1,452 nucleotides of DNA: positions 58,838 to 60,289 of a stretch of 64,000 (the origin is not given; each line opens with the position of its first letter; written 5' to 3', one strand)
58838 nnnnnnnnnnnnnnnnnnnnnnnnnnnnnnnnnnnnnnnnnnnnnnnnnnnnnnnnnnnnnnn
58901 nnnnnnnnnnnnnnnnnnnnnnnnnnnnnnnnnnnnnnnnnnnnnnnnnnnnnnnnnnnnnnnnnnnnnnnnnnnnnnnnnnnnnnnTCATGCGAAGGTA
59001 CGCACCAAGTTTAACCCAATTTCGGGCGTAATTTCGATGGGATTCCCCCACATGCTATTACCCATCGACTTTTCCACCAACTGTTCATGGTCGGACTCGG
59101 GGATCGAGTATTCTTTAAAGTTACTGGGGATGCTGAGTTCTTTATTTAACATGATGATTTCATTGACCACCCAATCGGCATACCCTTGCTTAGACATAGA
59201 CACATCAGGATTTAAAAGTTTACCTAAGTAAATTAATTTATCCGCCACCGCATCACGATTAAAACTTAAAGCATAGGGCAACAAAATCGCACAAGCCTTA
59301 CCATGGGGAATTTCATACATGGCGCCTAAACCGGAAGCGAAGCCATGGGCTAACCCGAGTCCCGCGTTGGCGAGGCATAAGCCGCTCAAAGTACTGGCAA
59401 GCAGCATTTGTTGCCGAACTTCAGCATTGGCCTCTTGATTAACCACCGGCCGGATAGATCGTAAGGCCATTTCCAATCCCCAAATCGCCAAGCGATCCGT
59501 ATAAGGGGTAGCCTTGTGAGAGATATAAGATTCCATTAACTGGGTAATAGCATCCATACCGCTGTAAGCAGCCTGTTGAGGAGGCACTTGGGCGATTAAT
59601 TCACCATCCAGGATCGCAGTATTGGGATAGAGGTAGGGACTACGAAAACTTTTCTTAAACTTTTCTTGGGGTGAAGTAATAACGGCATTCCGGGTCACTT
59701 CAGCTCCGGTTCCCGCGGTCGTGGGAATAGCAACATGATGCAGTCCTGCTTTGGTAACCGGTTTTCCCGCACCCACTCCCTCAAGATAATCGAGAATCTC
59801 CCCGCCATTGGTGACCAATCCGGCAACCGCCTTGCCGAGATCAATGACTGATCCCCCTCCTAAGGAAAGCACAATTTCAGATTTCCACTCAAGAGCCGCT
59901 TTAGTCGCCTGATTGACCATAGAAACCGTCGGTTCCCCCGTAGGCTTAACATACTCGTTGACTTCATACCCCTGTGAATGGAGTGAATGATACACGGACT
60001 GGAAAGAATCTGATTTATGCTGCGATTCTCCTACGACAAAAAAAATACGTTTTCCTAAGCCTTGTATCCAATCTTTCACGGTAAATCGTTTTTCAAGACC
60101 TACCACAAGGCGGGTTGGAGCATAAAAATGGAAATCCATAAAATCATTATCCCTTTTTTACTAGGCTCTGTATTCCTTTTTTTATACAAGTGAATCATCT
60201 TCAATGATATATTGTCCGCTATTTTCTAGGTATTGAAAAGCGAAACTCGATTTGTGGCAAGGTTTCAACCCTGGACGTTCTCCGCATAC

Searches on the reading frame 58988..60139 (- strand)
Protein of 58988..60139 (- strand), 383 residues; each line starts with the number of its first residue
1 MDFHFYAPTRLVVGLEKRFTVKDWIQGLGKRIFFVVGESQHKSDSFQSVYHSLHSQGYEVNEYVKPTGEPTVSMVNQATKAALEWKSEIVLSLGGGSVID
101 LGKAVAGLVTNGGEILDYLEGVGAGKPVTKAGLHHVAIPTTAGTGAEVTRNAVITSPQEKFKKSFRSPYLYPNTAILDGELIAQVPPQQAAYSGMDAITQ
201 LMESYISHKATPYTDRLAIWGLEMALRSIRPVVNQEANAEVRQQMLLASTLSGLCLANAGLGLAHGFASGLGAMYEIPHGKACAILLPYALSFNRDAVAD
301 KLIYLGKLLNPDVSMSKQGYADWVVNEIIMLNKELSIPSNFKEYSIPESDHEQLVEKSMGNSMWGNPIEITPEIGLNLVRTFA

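Call 54: search_protein_families(library=pfam, proteins=[window:58988-60139:-], max_evalue=0.00001)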
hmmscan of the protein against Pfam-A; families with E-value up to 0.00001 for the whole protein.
window:58988-60139:- (383 aa): 3 families
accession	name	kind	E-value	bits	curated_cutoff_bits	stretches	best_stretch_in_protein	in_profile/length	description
PF25137.1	ADH_Fe_C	-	3.7e-42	144.7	27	1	191-373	2-184/194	Fe-containing alcohol dehydrogenase family, C-terminal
PF00465.25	Fe-ADH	-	4.9e-42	143.8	31.3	1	8-178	1-167/168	Iron-containing alcohol dehydrogenase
PF13685.12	Fe-ADH_2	-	8.3e-09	36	28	1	24-107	13-95/149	Iron-containing alcohol dehydrogenase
